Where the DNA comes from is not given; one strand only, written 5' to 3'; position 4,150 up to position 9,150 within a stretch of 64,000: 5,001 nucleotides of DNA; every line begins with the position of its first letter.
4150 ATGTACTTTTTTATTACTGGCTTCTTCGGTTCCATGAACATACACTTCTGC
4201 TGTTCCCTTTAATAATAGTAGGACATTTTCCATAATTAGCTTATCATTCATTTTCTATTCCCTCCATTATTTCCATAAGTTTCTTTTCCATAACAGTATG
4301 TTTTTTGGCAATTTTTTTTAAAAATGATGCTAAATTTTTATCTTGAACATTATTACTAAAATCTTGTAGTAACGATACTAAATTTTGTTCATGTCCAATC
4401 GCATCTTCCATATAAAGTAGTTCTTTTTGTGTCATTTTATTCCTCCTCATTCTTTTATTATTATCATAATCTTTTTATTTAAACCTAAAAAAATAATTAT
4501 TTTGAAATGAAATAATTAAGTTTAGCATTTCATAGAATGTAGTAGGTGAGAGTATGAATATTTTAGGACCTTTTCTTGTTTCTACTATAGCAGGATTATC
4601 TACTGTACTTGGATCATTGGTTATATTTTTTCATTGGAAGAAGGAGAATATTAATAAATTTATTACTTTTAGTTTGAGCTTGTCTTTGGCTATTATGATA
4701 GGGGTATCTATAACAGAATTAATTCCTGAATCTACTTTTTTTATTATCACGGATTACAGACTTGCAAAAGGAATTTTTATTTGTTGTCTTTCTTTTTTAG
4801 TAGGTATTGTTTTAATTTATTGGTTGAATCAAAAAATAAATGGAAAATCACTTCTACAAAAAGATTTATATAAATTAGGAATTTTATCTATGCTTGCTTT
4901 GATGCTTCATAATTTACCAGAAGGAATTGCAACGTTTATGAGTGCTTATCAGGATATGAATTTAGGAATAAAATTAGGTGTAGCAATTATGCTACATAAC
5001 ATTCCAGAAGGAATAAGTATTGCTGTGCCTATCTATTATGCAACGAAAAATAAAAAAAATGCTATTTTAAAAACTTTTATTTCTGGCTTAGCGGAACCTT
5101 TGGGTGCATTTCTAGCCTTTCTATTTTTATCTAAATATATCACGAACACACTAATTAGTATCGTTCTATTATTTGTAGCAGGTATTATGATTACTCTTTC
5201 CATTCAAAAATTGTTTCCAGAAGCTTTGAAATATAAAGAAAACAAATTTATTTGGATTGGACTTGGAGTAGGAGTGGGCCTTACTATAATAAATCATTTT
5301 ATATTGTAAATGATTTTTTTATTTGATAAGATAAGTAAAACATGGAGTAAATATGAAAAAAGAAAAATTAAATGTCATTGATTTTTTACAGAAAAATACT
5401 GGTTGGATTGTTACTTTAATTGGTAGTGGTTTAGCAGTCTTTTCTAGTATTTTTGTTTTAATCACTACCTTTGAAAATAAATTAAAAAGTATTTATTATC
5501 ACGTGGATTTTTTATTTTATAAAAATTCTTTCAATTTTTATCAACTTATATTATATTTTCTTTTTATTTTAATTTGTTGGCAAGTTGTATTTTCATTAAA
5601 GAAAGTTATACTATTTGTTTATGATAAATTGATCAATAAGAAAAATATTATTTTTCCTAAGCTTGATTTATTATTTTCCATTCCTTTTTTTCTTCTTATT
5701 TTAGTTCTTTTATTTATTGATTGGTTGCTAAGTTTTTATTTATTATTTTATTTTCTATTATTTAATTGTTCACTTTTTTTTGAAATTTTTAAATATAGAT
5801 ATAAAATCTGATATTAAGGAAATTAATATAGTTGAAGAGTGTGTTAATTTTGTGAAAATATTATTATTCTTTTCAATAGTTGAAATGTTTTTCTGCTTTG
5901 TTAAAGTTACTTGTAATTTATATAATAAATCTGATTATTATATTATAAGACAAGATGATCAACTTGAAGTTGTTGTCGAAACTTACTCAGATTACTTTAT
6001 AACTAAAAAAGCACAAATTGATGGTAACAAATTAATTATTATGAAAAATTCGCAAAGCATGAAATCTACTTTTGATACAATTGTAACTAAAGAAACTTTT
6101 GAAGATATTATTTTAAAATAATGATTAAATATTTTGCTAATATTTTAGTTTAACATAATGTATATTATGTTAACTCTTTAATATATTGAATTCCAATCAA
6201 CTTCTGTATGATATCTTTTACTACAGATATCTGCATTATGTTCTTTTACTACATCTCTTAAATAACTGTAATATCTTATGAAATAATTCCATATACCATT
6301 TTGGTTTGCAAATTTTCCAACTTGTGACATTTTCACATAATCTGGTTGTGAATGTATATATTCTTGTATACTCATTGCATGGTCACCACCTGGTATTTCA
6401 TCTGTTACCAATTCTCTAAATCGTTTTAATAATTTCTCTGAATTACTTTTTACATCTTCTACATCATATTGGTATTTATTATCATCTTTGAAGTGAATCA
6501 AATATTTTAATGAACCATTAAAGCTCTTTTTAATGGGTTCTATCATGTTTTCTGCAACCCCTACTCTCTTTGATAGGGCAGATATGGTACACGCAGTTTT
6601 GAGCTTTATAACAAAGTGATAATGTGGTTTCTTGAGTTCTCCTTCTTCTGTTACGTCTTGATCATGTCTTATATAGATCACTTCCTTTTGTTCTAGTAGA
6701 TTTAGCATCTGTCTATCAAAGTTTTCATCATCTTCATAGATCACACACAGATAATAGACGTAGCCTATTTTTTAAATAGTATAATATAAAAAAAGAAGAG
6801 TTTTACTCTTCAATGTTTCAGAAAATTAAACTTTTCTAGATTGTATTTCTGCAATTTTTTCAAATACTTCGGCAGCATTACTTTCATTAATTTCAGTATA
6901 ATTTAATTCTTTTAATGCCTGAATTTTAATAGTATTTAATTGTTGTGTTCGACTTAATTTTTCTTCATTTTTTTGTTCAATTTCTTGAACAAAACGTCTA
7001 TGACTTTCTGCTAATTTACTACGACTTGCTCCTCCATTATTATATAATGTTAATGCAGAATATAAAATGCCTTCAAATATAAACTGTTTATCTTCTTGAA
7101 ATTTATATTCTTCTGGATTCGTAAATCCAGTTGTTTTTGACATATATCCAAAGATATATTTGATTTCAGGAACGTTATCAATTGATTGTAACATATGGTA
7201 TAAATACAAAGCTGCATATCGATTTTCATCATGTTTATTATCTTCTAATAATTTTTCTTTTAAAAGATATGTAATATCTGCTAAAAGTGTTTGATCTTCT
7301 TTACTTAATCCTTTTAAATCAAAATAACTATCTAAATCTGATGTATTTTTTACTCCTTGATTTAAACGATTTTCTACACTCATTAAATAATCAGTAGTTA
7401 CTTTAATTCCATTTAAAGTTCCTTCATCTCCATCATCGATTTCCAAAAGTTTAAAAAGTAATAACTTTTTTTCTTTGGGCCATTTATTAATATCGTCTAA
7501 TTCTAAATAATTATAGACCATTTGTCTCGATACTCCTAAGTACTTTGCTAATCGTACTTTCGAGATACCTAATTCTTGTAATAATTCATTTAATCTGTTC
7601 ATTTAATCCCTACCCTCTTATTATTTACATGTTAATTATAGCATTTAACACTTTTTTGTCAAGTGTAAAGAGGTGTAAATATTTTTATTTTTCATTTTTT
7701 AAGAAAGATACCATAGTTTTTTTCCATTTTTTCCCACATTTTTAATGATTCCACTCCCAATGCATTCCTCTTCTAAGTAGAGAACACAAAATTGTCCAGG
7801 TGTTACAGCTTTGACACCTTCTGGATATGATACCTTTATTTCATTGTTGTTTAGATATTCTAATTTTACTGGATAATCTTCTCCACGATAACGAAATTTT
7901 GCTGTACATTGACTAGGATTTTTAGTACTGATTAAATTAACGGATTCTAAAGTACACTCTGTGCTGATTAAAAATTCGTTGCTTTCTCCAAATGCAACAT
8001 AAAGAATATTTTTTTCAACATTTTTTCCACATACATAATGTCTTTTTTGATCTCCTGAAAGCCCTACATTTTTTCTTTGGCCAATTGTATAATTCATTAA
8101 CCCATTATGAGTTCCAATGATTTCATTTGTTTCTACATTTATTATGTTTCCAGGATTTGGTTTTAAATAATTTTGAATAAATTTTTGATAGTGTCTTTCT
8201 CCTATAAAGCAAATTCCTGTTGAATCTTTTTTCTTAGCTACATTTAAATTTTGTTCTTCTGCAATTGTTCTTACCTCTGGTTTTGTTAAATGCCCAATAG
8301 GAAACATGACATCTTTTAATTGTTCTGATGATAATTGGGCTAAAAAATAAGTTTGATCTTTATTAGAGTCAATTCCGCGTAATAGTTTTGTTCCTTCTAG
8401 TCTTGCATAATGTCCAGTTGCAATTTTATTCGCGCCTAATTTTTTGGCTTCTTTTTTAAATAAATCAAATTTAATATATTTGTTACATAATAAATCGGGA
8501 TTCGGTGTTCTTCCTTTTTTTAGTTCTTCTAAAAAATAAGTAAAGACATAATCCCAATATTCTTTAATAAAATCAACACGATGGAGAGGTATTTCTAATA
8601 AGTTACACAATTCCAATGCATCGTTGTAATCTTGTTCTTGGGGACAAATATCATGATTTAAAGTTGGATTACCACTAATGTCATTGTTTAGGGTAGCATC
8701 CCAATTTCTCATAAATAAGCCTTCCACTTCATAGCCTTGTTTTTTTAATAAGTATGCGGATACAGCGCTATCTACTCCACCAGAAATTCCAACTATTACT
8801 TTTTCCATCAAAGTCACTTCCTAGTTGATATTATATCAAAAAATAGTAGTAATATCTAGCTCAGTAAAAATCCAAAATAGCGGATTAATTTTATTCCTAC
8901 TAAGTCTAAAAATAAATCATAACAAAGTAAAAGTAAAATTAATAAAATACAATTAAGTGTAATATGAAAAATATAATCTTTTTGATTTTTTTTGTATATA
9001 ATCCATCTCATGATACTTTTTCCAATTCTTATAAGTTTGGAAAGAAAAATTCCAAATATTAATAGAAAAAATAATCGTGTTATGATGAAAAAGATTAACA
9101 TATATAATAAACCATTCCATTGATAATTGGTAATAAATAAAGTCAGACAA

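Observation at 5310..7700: Small islet with RepB-like rolling-circle initiator and XRE regulator wedged between zupT and mnmA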

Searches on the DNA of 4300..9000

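Call 67: search_rna_families(source=window, start=4300, end=9000, threshold=evalue, max_evalue=0.1)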
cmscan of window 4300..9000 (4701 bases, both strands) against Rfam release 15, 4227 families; matches with E-value up to 0.1: 0.
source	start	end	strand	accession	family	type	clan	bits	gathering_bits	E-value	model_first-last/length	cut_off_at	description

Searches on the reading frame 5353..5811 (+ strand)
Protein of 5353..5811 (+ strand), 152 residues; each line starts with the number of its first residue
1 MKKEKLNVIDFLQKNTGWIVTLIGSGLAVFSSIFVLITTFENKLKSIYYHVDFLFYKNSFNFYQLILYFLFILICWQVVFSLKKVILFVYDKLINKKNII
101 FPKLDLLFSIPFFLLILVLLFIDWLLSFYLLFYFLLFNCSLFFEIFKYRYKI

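Call 4: search_protein_families(library=pfam, proteins=[window:5353-5811:+], max_evalue=1)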
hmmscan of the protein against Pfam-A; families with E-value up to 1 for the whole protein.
window:5353-5811:+ (152 aa): 0 families

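Call 5: search_protein_families(library=ncbifam, proteins=[window:5353-5811:+], max_evalue=1)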
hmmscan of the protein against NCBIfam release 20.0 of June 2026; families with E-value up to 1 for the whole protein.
window:5353-5811:+ (152 aa): 0 families

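Call 6: search_protein_families(library=phrogs, proteins=[window:5353-5811:+], max_evalue=1)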
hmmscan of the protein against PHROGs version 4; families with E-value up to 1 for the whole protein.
window:5353-5811:+ (152 aa): 0 families

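Call 66: search_protein_families(library=padloc, proteins=[window:5353-5811:+], max_evalue=0.01)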
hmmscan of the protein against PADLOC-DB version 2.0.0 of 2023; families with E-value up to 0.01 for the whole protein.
window:5353-5811:+ (152 aa): 0 families

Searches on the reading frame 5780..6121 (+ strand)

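Call 4: search_protein_families(library=pfam, proteins=[window:5780-6121:+], max_evalue=1)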
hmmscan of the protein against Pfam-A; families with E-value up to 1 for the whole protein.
window:5780-6121:+ (113 aa): 2 families
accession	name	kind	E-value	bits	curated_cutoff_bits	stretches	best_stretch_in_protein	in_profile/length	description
PF10988.14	DUF2807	-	0.085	13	24.2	1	54-110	13-70/181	Putative auto-transporter adhesin, head GIN domain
PF20767.2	DUF6839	-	0.27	11.9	24.4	1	80-113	8-42/67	Domain of unknown function (DUF6839)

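Call 5: search_protein_families(library=ncbifam, proteins=[window:5780-6121:+], max_evalue=1)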
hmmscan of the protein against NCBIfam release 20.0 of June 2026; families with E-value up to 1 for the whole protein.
window:5780-6121:+ (113 aa): 0 families

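Call 6: search_protein_families(library=phrogs, proteins=[window:5780-6121:+], max_evalue=1)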
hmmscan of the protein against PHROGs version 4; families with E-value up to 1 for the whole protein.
window:5780-6121:+ (113 aa): 3 families
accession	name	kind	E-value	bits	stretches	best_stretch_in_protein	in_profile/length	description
phrog_25804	-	unknown function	0.03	15.4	1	33-88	30-84/87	-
phrog_23898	-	unknown function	0.11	13.7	1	24-106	2-81/97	-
phrog_24722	-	unknown function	0.14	13.3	0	49-62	18-31/60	-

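Call 66: search_protein_families(library=padloc, proteins=[window:5780-6121:+], max_evalue=0.01)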
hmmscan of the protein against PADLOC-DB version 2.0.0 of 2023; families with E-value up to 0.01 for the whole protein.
window:5780-6121:+ (113 aa): 0 families
